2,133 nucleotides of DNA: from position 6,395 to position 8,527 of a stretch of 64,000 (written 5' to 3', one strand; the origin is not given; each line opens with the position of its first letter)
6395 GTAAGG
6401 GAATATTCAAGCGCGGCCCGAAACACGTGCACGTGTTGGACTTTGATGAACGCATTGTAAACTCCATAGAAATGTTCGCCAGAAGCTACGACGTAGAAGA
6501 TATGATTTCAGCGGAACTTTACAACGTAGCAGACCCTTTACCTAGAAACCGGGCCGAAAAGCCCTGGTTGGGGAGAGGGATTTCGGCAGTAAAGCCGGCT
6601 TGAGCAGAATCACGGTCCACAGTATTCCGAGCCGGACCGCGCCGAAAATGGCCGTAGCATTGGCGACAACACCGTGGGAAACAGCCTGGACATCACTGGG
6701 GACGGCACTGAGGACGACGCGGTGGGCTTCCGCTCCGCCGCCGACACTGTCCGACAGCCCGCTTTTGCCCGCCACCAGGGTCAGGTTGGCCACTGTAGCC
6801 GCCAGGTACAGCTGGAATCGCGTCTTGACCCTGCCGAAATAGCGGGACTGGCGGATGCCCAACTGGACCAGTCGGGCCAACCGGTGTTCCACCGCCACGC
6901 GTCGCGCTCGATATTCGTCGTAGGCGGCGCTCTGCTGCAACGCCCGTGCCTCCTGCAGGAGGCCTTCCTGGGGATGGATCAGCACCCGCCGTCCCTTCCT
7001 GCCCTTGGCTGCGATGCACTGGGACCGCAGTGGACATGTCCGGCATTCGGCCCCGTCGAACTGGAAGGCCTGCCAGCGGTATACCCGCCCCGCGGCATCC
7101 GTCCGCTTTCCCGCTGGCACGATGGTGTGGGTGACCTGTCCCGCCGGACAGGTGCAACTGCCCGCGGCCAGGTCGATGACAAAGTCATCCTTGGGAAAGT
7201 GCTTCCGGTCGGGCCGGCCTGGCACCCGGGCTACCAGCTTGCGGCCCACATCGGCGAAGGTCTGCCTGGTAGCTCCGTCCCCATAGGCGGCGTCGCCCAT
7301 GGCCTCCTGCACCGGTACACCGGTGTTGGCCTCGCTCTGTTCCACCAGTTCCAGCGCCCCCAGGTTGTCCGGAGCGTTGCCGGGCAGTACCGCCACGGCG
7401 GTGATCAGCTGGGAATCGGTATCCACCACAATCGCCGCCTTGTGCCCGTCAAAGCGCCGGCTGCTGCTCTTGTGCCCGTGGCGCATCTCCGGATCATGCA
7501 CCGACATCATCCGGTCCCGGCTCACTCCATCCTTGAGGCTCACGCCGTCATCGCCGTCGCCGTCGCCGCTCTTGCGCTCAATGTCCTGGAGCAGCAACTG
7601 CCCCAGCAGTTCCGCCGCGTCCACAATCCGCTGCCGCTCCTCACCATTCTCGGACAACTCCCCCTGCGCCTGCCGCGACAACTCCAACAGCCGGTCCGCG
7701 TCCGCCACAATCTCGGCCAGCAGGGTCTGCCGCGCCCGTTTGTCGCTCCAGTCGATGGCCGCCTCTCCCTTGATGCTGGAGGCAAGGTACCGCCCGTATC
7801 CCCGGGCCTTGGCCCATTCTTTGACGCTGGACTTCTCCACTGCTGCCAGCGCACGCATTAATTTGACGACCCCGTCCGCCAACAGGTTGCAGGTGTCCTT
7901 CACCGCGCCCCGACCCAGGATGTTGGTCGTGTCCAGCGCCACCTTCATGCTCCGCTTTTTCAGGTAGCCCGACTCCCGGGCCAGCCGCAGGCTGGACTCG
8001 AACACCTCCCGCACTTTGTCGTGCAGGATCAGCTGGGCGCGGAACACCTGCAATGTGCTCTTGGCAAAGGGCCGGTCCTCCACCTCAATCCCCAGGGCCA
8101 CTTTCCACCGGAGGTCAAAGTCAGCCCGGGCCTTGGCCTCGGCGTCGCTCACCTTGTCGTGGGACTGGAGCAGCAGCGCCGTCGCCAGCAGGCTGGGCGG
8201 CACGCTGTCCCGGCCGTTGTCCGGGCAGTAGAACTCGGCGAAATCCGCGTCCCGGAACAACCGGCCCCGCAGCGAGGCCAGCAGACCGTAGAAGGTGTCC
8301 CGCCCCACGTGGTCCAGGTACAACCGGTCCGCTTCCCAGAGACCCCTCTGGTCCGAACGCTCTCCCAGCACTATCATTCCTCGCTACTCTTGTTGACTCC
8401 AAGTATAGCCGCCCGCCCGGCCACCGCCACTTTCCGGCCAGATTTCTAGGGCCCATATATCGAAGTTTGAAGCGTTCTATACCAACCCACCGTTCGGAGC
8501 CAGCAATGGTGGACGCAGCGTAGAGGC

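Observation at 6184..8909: IS insertion that can be excised in silico to restore an intact NPPF-motif enzyme gene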

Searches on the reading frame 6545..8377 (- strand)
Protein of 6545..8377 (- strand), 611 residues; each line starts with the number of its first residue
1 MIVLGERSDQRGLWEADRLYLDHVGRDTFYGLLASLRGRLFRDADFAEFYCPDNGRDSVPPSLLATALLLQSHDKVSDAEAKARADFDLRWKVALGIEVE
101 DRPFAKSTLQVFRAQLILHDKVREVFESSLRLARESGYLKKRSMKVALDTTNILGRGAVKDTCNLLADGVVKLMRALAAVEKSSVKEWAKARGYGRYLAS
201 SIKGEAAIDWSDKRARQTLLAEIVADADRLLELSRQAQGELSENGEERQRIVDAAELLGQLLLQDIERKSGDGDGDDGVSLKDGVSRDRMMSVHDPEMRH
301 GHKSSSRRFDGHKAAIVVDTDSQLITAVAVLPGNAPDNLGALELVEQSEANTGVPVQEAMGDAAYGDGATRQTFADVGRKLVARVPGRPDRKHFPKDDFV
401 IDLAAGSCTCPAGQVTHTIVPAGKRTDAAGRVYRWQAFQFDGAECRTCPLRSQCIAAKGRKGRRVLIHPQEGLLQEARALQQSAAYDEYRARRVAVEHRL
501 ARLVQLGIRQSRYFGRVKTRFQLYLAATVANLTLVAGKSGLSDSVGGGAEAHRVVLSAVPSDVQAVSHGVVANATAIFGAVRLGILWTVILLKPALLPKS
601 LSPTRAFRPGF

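Call 5: search_protein_families(library=pfam, max_evalue=0.1, proteins=[window:6545-8377:-])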
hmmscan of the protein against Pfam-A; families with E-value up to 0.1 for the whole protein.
window:6545-8377:- (611 aa): 3 families
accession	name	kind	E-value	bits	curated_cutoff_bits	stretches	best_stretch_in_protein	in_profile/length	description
PF13751.12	DDE_Tnp_1_6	-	3e-16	60.3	25.1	1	409-533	1-122/125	Transposase DDE domain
PF01609.27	DDE_Tnp_1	-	1.2e-12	48.5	23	1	292-532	15-200/200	Transposase DDE domain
PF05598.16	DUF772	-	7.7e-10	39.1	23.1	1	55-127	1-72/74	Transposase domain (DUF772)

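Call 6: search_protein_families(library=ncbifam, max_evalue=0.1, proteins=[window:6545-8377:-])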
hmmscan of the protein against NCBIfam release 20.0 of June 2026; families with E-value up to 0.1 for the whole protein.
window:6545-8377:- (611 aa): 8 families
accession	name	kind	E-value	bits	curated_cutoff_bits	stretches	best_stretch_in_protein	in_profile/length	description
NF033551.1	transpos_IS1182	equivalog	4.4e-93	312.8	270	1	19-534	13-484/488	IS1182 family transposase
NF033578.1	transpos_IS5_1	equivalog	1.1e-17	64.3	275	1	43-377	32-349/419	IS5 family transposase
NF033581.1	transpos_IS5_4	equivalog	2.6e-17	63.1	140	2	53-392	27-226/285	IS5 family transposase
NF033593.1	transpos_ISNCY_1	equivalog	3.4e-13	49.1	325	1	43-378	34-367/444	ISNCY family transposase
NF033579.1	transpos_IS5_2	equivalog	0.00019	21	140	1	303-388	132-212/289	IS5 family transposase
NF033559.2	transpos_IS1634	equivalog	0.00094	18.3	100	1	189-512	70-340/483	IS1634 family transposase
NF033580.1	transpos_IS5_3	equivalog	0.00096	18.8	110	1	304-392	117-206/258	IS5 family transposase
TIGR04392.1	haoB_nitrify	equivalog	0.094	12.3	200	0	183-223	250-292/320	hydroxylamine oxidation protein HaoB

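Call 22: list_cluster_members(proteins=[window:6545-8377:-, window:5310-5831:+, window:6184-6600:+, window:3964-5076:-, window:10380-11048:+])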
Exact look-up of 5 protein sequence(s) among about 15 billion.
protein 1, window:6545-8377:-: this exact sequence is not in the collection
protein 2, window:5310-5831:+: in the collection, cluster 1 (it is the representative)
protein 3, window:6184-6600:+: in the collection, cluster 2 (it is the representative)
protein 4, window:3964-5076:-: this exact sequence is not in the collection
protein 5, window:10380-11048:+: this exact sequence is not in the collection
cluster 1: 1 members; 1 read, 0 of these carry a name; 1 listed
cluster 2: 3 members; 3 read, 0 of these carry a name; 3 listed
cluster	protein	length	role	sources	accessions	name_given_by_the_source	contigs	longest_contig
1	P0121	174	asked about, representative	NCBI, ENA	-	-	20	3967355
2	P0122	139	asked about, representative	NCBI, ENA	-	-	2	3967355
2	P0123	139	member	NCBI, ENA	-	-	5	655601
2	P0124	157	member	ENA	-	-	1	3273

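Call 24: find_encoding_contigs(protein=P0121, flank=7000, max_places=10)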
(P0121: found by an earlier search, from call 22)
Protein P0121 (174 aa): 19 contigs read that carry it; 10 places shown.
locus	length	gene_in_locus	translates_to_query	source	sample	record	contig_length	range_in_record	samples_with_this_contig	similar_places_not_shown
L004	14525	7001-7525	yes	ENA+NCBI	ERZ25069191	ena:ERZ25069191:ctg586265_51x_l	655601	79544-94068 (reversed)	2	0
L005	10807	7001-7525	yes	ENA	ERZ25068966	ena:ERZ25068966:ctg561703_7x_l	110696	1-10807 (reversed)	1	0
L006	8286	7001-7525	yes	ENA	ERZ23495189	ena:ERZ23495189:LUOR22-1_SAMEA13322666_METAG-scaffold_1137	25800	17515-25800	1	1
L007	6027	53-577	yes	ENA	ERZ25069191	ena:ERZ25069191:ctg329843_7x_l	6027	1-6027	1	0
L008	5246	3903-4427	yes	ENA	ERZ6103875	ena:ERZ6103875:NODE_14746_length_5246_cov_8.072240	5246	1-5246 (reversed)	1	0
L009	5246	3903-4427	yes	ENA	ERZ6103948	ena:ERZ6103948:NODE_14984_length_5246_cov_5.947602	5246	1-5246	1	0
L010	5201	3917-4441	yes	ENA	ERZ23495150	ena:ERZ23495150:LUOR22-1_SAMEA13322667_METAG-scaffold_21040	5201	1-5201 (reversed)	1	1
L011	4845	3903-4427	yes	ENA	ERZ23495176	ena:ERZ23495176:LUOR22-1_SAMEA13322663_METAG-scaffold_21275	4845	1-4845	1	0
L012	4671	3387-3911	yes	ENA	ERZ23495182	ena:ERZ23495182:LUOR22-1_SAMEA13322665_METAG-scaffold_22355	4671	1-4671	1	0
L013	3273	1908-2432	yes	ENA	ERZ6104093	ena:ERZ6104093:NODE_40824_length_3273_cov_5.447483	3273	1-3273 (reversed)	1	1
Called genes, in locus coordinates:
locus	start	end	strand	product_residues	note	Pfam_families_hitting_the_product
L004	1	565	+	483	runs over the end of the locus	PF07690:MFS_1, PF06779:MFS_4 (weak), PF07690:MFS_1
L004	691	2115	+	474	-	PF07969:Amidohydro_3 (weak), PF01979:Amidohydro_1, PF07969:Amidohydro_3 (weak)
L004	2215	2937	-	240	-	PF21948:LplA-B_cat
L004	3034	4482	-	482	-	PF00364:Biotin_lipoyl, PF25997:BSH_YhbJ (weak), PF02817:E3_binding, PF00198:2-oxoacid_dh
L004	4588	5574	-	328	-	PF02779:Transket_pyr, PF02780:Transketolase_C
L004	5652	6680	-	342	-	PF00676:E1_dh, PF02775:TPP_enzyme_C (weak), PF13292:DXP_synthase_N (weak)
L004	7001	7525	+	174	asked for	PF06114:Peptidase_M78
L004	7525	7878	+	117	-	-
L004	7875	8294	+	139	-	PF01861:BpsA_C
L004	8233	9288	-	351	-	PF01609:DDE_Tnp_1, PF13751:DDE_Tnp_1_6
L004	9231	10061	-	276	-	PF05598:DUF772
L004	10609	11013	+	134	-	-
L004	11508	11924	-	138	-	-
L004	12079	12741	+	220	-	PF14522:Cytochrome_C7 (faint), PF14537:Cytochrom_c3_2 (faint)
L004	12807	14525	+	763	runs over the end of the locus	PF00384:Molybdopterin, PF01568:Molydop_binding (weak)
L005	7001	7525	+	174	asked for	PF06114:Peptidase_M78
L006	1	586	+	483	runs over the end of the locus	PF07690:MFS_1, PF06779:MFS_4 (weak), PF07690:MFS_1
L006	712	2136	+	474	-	PF07969:Amidohydro_3 (weak), PF01979:Amidohydro_1, PF07969:Amidohydro_3 (weak)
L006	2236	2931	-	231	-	PF21948:LplA-B_cat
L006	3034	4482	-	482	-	PF00364:Biotin_lipoyl, PF25997:BSH_YhbJ (weak), PF02817:E3_binding, PF00198:2-oxoacid_dh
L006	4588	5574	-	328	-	PF02779:Transket_pyr, PF02780:Transketolase_C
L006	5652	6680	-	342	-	PF00676:E1_dh, PF02775:TPP_enzyme_C (weak), PF13292:DXP_synthase_N (weak)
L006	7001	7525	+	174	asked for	PF06114:Peptidase_M78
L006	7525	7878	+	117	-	-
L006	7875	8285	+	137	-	?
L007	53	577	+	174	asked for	PF06114:Peptidase_M78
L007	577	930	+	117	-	-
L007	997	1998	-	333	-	PF01609:DDE_Tnp_1, PF13751:DDE_Tnp_1_6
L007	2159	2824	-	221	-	PF05598:DUF772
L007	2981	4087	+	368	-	PF13384:HTH_23, PF13551:HTH_29, PF13565:HTH_32, PF13358:DDE_3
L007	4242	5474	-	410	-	PF13546:DDE_5, PF01609:DDE_Tnp_1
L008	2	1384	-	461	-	?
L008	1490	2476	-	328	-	PF02779:Transket_pyr, PF02780:Transketolase_C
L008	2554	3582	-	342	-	PF00676:E1_dh, PF02775:TPP_enzyme_C (weak), PF13292:DXP_synthase_N (weak)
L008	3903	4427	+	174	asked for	PF06114:Peptidase_M78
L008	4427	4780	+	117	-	-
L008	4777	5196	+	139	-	PF01861:BpsA_C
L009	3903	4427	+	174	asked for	PF06114:Peptidase_M78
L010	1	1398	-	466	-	?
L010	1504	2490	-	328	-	PF02779:Transket_pyr, PF02780:Transketolase_C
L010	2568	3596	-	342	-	PF00676:E1_dh, PF02775:TPP_enzyme_C (weak), PF13292:DXP_synthase_N (weak)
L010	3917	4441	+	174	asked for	PF06114:Peptidase_M78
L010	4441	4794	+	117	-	-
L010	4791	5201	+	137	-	?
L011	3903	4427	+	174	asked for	PF06114:Peptidase_M78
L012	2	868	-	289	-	?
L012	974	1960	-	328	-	PF02779:Transket_pyr, PF02780:Transketolase_C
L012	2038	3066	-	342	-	PF00676:E1_dh, PF02775:TPP_enzyme_C (weak), PF13292:DXP_synthase_N (weak)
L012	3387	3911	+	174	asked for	PF06114:Peptidase_M78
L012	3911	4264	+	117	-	-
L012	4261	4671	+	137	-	?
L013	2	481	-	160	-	?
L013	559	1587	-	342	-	PF00676:E1_dh, PF02775:TPP_enzyme_C (weak), PF13292:DXP_synthase_N (weak)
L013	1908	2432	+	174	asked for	PF06114:Peptidase_M78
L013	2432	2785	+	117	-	-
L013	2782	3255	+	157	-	PF01861:BpsA_C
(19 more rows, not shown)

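Call 54: find_related_loci(query=window:6545-8377:-, collection=metagenome_contigs, flank=1500)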
Query window:6545-8377:- (611 aa) in metagenome_contigs; peptide patterns used: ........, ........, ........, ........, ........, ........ (x = any residue, [..] = any of these).
123 stretches matched a pattern; 5 encode a relative of the query (tblastn E <= 1e-3); 4 distinct loci.
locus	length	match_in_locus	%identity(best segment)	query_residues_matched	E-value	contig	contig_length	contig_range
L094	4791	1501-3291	81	3-611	0e+0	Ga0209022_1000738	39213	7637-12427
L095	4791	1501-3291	81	3-611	0e+0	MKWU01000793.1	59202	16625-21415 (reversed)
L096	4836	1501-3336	86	3-611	0e+0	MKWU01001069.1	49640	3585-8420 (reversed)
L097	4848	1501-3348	85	3-611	0e+0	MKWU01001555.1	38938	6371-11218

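Call 74: search_dna_similar(query=window:6545-8377:-, collection=plasmids, mode=protein, max_rows=10)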
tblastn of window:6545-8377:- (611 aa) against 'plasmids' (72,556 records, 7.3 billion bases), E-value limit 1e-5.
Records with a match: 167; places in all: 269; records where one place covers at least 80% of the query: 17.
Best place of each record, by identity: <60% 167.
By first word of the organism name: Streptomyces 69; Rhodococcus 7; Nostoc 7; Deinococcus 7; Microvirga 6; Bacillus 5; Clostridium 5; Methylobacterium 5; Mycobacterium 4; Priestia 4; and 30 more.
By predicted mobility (MOB-suite, as given by PLSDB): non-mobilizable 97; mobilizable 58; conjugative 12.
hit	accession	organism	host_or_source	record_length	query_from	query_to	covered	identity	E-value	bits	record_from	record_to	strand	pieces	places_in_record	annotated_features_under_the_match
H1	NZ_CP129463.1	Rhodococcus sp. M8-35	cell culture,nitrile contaminated soil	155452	5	504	82%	34.7%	7e-53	203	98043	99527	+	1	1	IS1182 family transposase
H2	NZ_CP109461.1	Streptomyces sp. NBC_01454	-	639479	13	519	83%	34.0%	6e-53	203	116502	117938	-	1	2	IS1182 family transposase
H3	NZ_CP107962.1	Streptomyces sp. NBC_00376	-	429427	1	519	85%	32.8%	2e-52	202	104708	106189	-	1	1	IS1182 family transposase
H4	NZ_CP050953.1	Rhodococcus sp. DMU1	cell culture,activated sludge in our lab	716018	2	504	82%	33.6%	8e-52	200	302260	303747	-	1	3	IS1182 family transposase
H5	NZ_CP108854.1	Streptomyces sp. NBC_00841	-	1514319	28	519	81%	34.4%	1e-53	205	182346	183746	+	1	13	record has no annotation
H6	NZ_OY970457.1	Mycobacterium riyadhense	-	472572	2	515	84%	32.8%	7e-54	206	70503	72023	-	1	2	transposase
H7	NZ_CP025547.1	Mycobacterium paragordonae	Homo sapiens,cultured bacteria,sputum ...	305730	3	519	85%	32.2%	2e-43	175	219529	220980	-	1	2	IS1182 family transposase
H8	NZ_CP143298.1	Dietzia kunjamensis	-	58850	2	515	84%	32.2%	3e-44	177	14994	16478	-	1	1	IS1182 family transposase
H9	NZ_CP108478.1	Streptomyces mirabilis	-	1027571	13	519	83%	32.5%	4e-50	195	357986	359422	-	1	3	record has no annotation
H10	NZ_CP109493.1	Streptomyces sp. NBC_01435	-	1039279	13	519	82%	32.9%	1e-39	190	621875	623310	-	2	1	record has no annotation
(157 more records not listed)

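Call 75: get_annotated_region(hit=H1, flank=600)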
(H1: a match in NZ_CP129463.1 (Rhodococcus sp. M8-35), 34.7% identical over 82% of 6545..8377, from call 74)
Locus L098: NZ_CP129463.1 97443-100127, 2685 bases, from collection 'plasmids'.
description: Rhodococcus sp. M8-35 plasmid unnamed2
organism: Rhodococcus sp. M8-35 (NCBI taxid 3058401)
taxonomy: Bacteria; Actinomycetota; Actinomycetes; Mycobacteriales; Nocardiaceae; Rhodococcus; Rhodococcus sp. M8-35
host: -; source: cell culture,nitrile contaminated soil; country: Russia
typing (MOB-suite, as given by PLSDB): conjugative; relaxase MOBF; mating-pair formation MPF_T
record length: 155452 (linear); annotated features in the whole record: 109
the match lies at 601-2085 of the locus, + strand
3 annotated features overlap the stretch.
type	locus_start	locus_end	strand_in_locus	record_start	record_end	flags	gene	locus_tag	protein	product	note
CDS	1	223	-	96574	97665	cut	-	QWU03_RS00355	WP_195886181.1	IS110 family transposase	-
CDS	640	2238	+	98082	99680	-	-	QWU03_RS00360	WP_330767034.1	IS1182 family transposase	-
CDS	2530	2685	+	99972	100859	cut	-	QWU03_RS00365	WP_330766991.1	IS5 family transposase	-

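Call 76: get_annotated_region(hit=H2, flank=600)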
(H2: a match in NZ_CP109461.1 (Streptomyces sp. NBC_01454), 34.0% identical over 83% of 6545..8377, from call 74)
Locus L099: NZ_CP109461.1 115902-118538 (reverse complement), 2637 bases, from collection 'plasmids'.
description: Streptomyces sp. NBC_01454 plasmid unnamed1, complete sequence
organism: Streptomyces sp. NBC_01454 (NCBI taxid 2975867)
taxonomy: Bacteria; Actinomycetota; Actinomycetes; Kitasatosporales; Streptomycetaceae; Streptomyces; Streptomyces sp. NBC 01454
host: -; source: -; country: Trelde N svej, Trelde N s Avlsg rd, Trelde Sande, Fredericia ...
typing (MOB-suite, as given by PLSDB): non-mobilizable
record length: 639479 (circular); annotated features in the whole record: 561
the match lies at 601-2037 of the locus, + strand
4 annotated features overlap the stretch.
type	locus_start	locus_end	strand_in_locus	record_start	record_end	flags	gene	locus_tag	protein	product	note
CDS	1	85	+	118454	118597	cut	-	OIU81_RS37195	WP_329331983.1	hypothetical protein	-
CDS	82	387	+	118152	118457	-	-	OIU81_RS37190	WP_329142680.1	hypothetical protein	-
CDS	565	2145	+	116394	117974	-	-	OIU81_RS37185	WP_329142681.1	IS1182 family transposase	-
CDS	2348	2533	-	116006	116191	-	-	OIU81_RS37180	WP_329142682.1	hypothetical protein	-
